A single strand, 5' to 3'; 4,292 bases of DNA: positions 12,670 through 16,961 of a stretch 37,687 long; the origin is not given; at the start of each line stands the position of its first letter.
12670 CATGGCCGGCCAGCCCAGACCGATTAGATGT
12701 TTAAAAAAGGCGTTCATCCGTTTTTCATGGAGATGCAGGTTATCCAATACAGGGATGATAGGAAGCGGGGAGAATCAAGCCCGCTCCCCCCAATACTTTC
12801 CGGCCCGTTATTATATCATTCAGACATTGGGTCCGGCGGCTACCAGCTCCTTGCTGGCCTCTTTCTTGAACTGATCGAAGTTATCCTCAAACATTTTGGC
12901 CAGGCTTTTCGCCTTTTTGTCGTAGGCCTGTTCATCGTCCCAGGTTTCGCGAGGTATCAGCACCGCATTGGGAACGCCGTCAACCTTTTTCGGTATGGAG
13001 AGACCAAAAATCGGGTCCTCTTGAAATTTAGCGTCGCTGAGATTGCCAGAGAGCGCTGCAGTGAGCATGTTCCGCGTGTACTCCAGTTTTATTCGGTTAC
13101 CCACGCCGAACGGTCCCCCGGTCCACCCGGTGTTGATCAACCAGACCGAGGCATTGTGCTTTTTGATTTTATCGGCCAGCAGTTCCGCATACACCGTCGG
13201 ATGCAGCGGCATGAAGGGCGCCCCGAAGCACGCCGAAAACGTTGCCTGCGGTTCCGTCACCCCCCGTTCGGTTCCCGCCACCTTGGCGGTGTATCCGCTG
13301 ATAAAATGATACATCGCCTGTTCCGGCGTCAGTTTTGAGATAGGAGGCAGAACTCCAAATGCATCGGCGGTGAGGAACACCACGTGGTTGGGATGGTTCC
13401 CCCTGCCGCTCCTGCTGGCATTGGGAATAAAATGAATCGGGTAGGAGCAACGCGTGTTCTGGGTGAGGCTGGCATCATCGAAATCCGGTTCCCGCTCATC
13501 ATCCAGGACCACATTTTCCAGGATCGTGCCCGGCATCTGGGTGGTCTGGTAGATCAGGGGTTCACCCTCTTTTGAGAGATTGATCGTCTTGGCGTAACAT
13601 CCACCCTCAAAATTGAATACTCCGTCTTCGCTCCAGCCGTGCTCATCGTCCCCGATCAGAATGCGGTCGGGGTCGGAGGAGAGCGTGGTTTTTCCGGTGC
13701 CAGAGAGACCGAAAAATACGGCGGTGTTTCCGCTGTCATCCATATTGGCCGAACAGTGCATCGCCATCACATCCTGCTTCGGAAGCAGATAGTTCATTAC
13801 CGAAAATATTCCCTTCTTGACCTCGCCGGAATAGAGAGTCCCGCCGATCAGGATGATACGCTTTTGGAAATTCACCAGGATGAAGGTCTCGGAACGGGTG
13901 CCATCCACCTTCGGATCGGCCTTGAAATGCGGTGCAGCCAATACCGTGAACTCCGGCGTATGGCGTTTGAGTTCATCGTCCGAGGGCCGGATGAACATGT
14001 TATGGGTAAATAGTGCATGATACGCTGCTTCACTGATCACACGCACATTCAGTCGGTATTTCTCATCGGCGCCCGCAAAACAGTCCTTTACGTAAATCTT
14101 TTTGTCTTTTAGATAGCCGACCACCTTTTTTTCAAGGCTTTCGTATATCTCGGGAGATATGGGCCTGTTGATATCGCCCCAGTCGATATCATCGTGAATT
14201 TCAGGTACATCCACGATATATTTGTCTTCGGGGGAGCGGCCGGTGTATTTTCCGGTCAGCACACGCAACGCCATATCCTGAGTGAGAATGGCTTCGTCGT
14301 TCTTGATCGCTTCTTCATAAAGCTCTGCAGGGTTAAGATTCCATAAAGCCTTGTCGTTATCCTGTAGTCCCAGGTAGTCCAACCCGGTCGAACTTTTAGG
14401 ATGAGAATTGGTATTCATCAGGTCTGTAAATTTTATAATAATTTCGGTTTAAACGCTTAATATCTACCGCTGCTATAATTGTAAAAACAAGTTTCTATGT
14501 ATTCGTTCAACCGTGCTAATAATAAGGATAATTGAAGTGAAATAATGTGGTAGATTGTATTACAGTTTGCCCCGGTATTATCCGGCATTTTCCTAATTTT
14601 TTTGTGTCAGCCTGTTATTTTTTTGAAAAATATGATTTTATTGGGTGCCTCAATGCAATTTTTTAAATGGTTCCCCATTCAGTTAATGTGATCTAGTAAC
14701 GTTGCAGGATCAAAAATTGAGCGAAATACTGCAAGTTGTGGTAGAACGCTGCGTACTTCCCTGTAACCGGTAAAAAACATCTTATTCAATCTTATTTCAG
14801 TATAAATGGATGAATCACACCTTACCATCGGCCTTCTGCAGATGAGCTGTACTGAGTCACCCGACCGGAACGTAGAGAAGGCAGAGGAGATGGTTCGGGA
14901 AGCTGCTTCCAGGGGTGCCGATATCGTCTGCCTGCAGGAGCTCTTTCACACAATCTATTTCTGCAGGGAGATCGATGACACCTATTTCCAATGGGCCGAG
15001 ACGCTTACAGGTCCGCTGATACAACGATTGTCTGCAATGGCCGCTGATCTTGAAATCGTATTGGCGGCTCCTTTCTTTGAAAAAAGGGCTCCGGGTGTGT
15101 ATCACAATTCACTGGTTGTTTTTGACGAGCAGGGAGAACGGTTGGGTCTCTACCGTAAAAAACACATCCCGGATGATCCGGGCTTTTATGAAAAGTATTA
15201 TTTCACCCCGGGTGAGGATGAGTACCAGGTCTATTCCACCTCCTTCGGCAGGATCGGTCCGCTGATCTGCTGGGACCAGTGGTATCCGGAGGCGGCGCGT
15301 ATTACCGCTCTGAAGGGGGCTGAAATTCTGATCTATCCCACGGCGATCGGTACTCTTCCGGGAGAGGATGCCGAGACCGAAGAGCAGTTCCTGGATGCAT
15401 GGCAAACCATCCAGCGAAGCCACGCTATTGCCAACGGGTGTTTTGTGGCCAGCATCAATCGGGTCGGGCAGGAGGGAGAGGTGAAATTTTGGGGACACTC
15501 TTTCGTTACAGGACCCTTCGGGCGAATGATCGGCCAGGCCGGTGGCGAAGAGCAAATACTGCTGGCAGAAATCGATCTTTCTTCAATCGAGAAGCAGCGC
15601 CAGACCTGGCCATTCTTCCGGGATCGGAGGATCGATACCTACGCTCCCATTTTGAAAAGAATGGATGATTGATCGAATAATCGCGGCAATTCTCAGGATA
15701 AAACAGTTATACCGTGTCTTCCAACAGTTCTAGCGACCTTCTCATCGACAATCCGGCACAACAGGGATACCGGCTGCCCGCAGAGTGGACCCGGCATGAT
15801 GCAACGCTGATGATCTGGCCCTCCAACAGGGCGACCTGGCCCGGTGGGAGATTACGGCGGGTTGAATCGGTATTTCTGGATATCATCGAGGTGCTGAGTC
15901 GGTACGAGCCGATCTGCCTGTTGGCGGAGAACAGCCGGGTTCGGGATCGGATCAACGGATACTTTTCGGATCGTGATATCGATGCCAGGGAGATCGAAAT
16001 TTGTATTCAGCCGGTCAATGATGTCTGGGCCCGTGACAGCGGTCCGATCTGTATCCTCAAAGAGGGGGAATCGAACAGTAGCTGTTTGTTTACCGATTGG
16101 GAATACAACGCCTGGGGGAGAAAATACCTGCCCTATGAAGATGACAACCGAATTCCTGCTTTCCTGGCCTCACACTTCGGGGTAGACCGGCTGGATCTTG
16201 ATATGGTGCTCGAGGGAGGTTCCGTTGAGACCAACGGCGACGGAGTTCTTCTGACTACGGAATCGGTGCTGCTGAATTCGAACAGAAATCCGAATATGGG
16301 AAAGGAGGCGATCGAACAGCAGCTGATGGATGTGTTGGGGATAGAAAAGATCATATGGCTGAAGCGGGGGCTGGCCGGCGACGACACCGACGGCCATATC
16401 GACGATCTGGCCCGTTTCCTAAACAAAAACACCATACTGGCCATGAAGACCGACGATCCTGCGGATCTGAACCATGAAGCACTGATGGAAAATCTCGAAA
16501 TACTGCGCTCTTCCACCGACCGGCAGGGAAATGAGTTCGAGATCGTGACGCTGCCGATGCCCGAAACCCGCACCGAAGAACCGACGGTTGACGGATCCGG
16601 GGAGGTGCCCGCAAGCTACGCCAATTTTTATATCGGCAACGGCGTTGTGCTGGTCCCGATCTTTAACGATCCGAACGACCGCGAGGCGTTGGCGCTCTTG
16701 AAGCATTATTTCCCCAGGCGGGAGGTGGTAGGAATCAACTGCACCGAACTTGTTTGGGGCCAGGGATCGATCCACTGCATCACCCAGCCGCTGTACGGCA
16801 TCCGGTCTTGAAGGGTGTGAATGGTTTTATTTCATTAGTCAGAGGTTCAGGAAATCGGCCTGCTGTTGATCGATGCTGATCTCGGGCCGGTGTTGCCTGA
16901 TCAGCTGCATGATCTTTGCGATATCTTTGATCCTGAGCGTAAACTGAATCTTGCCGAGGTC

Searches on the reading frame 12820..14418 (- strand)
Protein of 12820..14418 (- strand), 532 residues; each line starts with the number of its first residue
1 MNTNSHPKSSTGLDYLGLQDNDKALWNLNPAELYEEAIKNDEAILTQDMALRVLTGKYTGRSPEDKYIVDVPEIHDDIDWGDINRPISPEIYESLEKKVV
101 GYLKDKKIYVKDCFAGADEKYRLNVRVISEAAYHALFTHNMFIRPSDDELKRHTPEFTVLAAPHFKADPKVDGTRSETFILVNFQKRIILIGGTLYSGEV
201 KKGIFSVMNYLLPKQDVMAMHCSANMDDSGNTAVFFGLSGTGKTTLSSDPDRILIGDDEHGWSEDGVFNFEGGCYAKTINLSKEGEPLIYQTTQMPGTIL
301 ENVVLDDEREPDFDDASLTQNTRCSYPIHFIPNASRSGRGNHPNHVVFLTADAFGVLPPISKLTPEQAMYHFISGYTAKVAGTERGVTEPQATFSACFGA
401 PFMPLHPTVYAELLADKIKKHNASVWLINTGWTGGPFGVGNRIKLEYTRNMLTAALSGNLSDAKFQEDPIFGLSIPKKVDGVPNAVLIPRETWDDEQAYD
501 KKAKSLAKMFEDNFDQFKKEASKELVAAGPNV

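Call 43: search_protein_families(library=pfam, proteins=[window:12820-14418:-], max_evalue=0.001)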
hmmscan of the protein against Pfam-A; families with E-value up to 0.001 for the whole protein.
window:12820-14418:- (532 aa): 2 families
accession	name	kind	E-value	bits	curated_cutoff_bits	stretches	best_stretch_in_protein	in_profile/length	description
PF01293.25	PEPCK_ATP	-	1.8e-226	752.7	26.5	1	24-484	3-464/465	Phosphoenolpyruvate carboxykinase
PF16260.11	DUF4914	-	0.00049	18.8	25.7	0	92-248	99-259/612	Domain of unknown function (DUF4914)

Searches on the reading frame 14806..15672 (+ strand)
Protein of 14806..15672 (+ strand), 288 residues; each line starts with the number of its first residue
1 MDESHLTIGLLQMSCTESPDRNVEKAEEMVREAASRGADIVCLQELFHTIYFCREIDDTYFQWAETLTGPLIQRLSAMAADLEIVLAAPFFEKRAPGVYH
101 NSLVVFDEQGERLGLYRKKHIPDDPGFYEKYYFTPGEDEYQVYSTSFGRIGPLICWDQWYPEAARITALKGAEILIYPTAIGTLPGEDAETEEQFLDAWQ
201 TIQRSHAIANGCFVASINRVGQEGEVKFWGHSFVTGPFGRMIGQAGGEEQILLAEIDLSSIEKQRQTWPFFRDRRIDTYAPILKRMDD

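Call 43: search_protein_families(library=pfam, proteins=[window:14806-15672:+], max_evalue=0.001)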
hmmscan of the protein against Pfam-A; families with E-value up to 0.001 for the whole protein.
window:14806-15672:+ (288 aa): 1 family
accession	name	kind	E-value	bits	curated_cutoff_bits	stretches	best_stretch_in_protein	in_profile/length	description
PF00795.27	CN_hydrolase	-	9.5e-68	228.7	23.2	1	8-266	2-256/256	Carbon-nitrogen hydrolase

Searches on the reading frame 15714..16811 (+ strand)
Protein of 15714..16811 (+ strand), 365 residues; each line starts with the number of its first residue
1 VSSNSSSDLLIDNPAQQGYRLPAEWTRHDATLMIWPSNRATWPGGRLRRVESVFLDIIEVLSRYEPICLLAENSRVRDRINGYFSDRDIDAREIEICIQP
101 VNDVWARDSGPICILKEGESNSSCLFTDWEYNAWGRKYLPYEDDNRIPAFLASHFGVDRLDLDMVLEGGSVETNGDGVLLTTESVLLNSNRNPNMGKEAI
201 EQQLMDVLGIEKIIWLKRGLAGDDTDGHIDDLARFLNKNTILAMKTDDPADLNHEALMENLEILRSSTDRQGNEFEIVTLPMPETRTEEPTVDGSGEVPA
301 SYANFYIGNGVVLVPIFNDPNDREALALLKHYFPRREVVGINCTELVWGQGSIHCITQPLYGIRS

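Call 43: search_protein_families(library=pfam, proteins=[window:15714-16811:+], max_evalue=0.001)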
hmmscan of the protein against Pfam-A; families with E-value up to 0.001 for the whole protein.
window:15714-16811:+ (365 aa): 1 family
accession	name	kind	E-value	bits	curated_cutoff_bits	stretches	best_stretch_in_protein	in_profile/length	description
PF04371.20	PAD_porph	-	1.6e-115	386.2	25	1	20-358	1-318/321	Porphyromonas-type peptidyl-arginine deiminase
